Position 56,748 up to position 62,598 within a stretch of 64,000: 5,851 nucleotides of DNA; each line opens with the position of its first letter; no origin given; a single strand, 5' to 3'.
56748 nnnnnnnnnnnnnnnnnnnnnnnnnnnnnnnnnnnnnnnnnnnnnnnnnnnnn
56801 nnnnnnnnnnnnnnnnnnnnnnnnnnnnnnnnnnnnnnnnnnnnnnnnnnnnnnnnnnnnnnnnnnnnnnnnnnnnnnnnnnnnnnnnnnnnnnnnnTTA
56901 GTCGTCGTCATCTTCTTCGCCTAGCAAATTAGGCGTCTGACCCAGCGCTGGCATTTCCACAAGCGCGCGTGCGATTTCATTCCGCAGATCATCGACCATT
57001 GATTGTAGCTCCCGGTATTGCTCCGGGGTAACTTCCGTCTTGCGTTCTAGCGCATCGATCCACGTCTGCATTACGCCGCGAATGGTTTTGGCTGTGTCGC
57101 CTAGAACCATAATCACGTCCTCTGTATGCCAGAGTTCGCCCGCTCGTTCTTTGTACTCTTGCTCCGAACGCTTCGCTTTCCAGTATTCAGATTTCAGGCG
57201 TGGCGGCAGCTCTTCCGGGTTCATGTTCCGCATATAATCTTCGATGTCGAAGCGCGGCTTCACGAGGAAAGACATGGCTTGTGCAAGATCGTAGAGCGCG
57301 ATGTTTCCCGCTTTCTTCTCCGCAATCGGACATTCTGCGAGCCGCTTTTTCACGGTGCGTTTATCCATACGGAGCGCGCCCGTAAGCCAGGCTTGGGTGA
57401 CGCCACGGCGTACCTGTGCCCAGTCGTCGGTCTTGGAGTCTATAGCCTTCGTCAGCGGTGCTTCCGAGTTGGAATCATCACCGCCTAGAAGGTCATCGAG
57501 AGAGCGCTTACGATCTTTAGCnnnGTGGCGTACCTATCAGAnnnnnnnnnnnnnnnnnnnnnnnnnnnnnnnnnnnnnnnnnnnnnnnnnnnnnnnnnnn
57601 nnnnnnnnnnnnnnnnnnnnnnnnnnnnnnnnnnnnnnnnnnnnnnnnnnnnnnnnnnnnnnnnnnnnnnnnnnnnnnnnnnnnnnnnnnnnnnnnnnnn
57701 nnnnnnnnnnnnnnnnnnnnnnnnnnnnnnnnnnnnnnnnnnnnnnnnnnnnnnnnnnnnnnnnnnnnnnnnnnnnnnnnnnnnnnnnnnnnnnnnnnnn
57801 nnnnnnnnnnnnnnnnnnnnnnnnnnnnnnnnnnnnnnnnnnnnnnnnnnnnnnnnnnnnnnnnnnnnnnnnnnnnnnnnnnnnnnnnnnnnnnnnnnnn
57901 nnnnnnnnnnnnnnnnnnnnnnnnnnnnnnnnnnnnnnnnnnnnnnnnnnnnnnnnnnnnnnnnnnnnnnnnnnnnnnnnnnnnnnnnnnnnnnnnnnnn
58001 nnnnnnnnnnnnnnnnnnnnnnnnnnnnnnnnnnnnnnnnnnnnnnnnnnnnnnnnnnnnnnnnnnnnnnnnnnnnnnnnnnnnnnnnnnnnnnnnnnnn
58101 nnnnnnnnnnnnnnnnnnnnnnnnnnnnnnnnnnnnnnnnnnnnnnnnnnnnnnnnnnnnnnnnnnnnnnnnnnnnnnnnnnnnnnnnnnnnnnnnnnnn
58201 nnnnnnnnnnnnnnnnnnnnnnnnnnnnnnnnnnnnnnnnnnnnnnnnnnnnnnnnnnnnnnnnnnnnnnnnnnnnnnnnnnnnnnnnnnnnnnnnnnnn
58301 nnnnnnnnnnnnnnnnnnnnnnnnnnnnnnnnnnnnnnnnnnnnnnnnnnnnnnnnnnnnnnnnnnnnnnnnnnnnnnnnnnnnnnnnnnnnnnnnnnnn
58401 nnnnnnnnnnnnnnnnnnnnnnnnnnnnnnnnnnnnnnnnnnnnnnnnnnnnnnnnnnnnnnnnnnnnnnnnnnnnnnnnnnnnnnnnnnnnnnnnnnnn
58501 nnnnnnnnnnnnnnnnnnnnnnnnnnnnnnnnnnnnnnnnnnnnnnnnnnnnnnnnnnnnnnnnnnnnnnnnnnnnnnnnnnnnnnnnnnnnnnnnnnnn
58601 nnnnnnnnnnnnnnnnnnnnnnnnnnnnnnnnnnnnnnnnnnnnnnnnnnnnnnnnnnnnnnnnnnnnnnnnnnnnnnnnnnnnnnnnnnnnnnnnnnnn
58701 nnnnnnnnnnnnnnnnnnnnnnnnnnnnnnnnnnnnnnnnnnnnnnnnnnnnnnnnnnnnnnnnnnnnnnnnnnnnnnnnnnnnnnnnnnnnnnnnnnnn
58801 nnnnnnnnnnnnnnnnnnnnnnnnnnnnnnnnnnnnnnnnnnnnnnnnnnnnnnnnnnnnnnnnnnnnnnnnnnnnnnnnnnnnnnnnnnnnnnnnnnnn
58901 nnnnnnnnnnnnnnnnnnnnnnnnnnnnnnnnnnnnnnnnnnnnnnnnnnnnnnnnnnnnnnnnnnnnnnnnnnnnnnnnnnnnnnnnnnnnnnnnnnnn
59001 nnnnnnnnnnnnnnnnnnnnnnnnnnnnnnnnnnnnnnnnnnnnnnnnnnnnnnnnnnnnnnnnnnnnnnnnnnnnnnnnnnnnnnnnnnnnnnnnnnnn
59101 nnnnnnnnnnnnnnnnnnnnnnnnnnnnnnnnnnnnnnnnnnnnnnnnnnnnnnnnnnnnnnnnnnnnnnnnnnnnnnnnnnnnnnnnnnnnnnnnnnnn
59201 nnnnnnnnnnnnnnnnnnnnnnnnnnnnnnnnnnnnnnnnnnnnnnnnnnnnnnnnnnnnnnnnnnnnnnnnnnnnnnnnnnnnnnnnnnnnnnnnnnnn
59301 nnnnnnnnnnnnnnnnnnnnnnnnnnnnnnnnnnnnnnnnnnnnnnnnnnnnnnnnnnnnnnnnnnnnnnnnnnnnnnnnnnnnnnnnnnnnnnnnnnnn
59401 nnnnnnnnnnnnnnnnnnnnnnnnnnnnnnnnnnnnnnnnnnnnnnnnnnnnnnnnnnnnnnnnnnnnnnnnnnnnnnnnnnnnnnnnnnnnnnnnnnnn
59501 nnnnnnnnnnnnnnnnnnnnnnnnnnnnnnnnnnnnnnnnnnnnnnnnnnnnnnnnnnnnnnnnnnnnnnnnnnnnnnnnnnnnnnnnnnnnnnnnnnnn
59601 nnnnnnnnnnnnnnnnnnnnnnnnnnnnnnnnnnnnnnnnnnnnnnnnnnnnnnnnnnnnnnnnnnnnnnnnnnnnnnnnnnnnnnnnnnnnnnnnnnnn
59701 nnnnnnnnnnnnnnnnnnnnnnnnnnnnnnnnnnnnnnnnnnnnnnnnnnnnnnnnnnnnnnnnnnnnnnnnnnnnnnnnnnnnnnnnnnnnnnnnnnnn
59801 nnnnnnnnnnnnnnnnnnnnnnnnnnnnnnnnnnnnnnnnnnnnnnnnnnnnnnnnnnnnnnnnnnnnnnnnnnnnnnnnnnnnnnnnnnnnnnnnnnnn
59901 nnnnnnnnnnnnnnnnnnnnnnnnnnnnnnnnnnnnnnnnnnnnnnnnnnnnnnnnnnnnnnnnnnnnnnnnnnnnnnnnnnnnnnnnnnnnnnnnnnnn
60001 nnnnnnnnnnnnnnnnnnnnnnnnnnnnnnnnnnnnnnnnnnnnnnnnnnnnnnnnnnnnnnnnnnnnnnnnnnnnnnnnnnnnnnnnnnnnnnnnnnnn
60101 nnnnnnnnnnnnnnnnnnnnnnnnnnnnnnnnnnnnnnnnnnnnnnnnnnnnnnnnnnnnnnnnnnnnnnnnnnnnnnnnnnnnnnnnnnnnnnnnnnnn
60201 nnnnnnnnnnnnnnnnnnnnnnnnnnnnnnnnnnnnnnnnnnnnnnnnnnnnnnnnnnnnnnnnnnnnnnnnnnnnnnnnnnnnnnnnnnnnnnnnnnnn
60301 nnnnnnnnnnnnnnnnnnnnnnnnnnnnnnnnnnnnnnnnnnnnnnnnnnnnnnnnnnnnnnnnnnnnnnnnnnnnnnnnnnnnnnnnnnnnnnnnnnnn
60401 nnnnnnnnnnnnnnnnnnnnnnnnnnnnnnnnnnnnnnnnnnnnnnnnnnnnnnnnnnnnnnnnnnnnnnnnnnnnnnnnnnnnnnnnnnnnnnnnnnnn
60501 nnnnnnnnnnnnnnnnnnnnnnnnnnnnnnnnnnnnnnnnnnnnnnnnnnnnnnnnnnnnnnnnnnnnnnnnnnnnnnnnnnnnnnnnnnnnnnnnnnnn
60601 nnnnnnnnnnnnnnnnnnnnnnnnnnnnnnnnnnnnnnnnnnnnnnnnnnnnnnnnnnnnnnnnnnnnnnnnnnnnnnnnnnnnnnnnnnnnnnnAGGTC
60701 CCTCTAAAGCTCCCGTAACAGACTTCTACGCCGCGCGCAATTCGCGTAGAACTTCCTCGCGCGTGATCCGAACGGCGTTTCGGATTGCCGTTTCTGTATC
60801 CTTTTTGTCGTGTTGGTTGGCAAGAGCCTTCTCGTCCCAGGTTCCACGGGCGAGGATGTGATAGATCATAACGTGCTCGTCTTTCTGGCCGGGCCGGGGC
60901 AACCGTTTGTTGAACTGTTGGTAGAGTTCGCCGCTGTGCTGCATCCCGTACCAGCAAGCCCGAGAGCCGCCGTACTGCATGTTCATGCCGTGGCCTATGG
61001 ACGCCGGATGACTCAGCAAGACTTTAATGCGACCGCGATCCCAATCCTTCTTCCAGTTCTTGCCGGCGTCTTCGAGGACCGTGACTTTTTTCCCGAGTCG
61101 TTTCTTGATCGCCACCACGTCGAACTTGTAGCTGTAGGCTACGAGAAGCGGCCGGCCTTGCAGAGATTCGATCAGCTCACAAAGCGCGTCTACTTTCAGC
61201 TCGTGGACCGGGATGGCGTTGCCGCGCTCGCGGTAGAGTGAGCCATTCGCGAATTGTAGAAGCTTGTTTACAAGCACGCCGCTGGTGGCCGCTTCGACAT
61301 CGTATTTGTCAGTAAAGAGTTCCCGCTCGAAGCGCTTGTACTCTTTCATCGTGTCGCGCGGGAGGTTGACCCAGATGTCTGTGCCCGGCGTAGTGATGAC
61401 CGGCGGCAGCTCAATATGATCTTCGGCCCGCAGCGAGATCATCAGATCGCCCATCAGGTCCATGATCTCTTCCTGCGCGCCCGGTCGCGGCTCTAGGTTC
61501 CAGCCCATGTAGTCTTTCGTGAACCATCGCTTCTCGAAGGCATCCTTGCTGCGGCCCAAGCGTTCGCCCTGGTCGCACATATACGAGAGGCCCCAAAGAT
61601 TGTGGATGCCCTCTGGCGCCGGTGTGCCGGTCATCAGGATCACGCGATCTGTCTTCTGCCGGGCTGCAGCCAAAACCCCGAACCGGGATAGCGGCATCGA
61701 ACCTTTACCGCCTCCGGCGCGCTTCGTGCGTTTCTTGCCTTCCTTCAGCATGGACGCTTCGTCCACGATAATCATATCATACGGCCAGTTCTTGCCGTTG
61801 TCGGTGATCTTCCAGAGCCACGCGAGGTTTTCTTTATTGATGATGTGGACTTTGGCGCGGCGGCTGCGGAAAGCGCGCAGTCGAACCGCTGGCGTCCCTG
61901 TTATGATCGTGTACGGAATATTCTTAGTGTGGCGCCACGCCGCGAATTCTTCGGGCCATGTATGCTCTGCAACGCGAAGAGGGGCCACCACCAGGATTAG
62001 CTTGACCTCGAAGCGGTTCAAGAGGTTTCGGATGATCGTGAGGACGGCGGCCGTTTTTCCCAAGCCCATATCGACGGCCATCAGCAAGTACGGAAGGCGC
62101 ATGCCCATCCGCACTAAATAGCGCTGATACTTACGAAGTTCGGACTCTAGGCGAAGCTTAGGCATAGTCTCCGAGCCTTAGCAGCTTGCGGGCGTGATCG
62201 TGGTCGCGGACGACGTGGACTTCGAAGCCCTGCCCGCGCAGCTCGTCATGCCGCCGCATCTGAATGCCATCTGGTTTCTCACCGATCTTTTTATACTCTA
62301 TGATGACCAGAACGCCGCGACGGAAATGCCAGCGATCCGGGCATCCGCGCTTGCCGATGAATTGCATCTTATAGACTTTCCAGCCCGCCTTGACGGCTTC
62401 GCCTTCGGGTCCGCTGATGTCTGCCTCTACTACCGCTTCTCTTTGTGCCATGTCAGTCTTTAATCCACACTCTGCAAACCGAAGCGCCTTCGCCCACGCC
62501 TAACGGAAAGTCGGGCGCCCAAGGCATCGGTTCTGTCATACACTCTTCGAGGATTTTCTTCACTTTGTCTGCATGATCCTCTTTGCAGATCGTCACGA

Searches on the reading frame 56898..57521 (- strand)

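Call 69: search_protein_families(library=phrogs, proteins=[window:56898-57521:-], max_evalue=0.0001)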
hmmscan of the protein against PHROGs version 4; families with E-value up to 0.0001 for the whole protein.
window:56898-57521:- (207 aa): 3 families
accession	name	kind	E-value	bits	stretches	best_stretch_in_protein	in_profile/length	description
phrog_141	-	head and packaging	1.3e-46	159.4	1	37-204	12-178/183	terminase small subunit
phrog_57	-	head and packaging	2.6e-11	44.7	1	48-206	20-185/199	terminase small subunit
phrog_21782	-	unknown function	2.4e-09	38.2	1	99-190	11-102/108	-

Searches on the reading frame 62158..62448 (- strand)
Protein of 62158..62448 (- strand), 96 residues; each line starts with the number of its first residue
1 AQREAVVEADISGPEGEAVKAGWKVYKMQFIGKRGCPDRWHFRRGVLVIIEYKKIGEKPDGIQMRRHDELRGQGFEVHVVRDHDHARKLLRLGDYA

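Call 69: search_protein_families(library=phrogs, proteins=[window:62158-62448:-], max_evalue=0.0001)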
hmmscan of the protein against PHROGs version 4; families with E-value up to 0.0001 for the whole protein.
window:62158-62448:- (96 aa): 1 family
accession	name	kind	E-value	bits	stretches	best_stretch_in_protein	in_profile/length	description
phrog_93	-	DNA, RNA and nucleotide metabolism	1.8e-15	57.7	1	17-91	364-439/613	endonuclease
